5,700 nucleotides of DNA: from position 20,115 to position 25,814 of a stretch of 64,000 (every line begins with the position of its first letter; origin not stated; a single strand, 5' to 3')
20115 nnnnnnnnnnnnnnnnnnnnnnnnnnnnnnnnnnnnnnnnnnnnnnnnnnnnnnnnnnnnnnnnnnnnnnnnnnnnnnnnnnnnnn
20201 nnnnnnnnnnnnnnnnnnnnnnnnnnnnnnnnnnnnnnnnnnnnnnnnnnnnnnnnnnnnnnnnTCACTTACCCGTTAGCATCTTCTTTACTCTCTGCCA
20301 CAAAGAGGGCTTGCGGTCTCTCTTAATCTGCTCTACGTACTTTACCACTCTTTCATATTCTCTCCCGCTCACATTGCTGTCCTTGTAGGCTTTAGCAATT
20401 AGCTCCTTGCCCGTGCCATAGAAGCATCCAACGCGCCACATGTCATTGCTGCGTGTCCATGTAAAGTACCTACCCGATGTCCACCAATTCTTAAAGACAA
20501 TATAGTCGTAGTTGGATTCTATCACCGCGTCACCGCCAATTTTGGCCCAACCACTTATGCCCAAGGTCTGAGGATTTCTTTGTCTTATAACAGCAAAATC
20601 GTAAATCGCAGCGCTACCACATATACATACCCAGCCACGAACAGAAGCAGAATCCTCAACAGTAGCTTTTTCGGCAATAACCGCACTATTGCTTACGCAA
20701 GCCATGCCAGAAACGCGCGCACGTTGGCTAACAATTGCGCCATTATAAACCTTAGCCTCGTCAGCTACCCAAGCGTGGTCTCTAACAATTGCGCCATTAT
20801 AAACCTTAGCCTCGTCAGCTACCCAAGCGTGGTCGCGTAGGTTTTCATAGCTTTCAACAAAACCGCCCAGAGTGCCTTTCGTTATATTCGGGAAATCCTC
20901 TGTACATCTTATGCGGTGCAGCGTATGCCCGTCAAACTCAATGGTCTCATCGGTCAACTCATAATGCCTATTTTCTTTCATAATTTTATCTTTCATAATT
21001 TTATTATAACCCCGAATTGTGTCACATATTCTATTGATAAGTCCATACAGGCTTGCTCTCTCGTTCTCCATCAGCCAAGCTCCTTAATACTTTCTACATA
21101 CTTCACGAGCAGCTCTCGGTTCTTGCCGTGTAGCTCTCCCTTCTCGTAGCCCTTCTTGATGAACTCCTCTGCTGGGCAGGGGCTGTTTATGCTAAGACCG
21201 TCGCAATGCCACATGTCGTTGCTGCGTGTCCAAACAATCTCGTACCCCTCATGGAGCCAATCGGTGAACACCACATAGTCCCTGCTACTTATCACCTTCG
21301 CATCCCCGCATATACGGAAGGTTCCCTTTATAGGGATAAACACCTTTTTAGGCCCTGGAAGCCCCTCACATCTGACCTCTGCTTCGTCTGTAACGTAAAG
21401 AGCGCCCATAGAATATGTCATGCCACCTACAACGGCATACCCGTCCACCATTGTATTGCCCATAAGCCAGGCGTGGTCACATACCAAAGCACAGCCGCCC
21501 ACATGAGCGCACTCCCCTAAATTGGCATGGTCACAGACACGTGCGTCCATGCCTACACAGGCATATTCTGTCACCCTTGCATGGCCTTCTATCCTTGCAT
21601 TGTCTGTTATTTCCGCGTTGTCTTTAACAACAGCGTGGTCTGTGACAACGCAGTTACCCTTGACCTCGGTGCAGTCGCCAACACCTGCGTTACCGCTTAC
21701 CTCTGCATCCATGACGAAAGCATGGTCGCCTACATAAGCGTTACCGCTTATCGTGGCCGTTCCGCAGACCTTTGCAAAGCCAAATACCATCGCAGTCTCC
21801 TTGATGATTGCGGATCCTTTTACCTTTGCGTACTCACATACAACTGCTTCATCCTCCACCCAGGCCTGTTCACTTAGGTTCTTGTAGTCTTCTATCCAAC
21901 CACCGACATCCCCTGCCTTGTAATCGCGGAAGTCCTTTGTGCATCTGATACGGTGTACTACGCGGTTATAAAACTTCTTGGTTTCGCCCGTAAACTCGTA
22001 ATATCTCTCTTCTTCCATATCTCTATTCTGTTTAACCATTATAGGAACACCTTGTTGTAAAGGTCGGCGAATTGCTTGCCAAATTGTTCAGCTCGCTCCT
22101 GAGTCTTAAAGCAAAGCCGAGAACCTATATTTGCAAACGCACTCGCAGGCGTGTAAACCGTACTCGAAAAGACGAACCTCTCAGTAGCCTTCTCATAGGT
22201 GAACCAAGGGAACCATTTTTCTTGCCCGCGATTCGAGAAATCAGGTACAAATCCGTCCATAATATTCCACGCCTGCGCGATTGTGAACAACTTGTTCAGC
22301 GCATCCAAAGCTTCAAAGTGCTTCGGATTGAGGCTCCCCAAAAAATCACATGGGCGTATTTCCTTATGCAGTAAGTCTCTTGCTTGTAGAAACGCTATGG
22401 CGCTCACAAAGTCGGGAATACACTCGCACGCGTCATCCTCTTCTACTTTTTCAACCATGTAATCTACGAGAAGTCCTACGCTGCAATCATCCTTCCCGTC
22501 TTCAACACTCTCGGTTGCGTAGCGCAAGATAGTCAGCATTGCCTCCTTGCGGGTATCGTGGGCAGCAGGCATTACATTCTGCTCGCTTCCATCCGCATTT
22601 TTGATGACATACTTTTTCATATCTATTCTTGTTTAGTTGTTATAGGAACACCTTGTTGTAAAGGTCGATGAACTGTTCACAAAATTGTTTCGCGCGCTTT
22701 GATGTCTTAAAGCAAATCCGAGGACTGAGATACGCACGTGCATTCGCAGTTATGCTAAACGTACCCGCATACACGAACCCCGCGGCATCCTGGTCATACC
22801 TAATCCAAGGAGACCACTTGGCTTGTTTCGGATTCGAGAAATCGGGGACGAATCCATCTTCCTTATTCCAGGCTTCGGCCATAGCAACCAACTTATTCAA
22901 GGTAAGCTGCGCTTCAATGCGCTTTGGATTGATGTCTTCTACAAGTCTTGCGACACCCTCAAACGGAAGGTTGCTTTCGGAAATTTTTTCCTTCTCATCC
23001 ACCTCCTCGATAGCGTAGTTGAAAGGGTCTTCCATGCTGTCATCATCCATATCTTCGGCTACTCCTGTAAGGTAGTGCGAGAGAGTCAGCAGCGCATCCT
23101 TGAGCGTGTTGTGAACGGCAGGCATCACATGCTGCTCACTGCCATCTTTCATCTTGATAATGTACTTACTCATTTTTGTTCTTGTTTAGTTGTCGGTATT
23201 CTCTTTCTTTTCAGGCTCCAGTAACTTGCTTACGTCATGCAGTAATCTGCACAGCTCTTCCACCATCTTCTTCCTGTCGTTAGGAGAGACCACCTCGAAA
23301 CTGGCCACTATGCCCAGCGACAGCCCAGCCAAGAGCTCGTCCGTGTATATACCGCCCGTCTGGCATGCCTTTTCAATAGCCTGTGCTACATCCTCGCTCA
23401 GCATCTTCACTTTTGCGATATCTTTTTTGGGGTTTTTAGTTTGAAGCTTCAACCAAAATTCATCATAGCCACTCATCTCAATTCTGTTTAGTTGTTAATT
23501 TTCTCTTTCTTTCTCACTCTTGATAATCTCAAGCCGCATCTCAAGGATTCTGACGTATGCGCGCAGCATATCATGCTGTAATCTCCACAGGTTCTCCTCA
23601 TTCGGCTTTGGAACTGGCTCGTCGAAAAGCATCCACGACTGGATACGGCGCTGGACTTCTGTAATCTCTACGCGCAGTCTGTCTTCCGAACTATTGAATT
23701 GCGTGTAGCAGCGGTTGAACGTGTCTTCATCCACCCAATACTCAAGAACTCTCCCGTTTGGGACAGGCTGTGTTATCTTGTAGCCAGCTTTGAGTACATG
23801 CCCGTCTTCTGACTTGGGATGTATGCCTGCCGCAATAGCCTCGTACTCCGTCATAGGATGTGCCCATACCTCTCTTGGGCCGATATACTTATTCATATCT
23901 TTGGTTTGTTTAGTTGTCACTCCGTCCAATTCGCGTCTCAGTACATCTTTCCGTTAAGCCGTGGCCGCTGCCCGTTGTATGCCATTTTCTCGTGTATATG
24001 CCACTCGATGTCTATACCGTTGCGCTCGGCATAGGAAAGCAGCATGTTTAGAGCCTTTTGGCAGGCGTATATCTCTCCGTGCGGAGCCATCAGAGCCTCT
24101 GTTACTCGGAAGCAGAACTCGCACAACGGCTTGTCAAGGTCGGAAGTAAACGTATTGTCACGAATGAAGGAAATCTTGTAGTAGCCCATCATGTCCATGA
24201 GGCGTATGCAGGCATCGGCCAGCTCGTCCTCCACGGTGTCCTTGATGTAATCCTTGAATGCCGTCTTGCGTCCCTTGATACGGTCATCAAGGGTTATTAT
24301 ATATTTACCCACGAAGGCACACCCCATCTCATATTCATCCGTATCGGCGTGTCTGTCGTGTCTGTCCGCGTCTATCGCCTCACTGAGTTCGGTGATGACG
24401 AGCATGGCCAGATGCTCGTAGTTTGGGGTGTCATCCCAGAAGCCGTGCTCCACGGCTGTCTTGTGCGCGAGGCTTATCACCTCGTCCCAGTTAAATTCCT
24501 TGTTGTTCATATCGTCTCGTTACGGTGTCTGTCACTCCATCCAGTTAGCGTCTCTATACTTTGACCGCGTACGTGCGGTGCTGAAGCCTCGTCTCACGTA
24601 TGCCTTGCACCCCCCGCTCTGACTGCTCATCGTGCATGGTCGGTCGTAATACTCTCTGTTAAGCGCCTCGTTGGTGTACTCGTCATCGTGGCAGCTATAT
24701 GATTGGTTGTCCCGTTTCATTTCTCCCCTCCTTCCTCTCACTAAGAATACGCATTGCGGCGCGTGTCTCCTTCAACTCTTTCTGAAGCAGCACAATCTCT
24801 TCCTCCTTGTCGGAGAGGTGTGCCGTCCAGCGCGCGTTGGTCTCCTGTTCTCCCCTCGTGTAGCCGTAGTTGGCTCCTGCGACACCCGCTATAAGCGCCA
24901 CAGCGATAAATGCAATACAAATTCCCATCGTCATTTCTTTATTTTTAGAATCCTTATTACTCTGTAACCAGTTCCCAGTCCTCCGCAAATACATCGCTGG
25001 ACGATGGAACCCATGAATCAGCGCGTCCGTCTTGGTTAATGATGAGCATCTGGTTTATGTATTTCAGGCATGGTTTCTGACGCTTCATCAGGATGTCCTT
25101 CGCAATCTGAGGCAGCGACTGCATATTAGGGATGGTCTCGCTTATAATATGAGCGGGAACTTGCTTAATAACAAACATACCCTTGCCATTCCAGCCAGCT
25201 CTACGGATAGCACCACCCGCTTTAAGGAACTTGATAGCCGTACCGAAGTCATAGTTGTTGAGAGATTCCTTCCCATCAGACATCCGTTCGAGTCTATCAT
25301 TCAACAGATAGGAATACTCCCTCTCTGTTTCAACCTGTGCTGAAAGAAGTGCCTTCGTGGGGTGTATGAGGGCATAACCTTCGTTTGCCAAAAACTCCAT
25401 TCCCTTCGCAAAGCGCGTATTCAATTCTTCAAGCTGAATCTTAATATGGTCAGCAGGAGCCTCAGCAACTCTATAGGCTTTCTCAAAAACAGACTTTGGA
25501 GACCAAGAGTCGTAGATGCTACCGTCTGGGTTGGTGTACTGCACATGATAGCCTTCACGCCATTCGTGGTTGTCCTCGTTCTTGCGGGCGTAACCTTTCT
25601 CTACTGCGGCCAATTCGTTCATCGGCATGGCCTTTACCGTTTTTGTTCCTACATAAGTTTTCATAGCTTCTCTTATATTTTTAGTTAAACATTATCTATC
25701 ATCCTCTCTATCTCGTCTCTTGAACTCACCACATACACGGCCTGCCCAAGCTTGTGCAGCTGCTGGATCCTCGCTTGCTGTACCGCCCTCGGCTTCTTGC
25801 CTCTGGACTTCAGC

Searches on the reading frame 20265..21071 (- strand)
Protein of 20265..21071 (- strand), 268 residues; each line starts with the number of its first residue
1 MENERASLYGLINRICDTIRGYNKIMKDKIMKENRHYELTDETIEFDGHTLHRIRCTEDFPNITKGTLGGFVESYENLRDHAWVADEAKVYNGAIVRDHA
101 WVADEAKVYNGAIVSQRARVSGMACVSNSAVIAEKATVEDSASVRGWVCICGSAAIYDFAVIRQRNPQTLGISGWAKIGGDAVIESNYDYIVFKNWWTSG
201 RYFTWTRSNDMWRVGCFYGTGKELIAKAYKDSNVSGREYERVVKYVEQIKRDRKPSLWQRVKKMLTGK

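Call 22: search_protein_families(library=pfam, proteins=[window:20265-21071:-], max_evalue=0.01)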
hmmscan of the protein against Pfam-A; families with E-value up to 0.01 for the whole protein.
window:20265-21071:- (268 aa): 2 families
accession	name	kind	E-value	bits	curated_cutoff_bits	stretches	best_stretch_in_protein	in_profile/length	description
PF00132.30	Hexapep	-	0.0019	18.3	27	0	82-115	2-35/36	Bacterial transferase hexapeptide (six repeats)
PF25084.1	LbH_EIF2B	-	0.0088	16.5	54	0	80-121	60-100/105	EIF2B subunit epsilon LbH domain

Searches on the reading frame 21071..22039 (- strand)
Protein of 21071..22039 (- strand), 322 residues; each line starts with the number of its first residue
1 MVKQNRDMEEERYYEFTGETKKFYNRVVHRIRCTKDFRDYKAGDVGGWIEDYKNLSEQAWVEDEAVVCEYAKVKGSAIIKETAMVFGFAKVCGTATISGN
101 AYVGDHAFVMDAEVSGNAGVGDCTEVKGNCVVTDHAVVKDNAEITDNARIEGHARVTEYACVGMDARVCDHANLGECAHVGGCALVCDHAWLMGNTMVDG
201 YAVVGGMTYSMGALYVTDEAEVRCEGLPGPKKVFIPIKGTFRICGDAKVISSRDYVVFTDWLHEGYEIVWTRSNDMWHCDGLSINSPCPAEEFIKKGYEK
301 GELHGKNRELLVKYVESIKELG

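Call 22: search_protein_families(library=pfam, proteins=[window:21071-22039:-], max_evalue=0.01)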
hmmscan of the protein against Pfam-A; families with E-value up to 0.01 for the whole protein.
window:21071-22039:- (322 aa): 4 families
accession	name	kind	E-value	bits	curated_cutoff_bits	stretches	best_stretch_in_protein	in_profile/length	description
PF00132.30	Hexapep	-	2.8e-05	24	27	0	129-157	7-35/36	Bacterial transferase hexapeptide (six repeats)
PF21711.3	DCTN5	-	6e-05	23.2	40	1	98-152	82-136/182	Dynactin subunit 5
PF25084.1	LbH_EIF2B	-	0.0013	19.2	54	0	100-173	21-92/105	EIF2B subunit epsilon LbH domain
PF11964.13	SpoIIAA-like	-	0.0092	17.1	25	0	5-70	7-72/106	SpoIIAA-like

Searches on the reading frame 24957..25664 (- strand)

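Call 23: search_protein_families(library=pfam, proteins=[window:24957-25664:-], max_evalue=0.01)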
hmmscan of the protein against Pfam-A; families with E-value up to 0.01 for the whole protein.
window:24957-25664:- (235 aa): 1 family
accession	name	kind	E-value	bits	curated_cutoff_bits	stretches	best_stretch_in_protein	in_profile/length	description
PF11195.14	Tad2-like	-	1.3e-18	67.8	25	1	139-233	2-73/73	Thoeris anti-defense 2-like domain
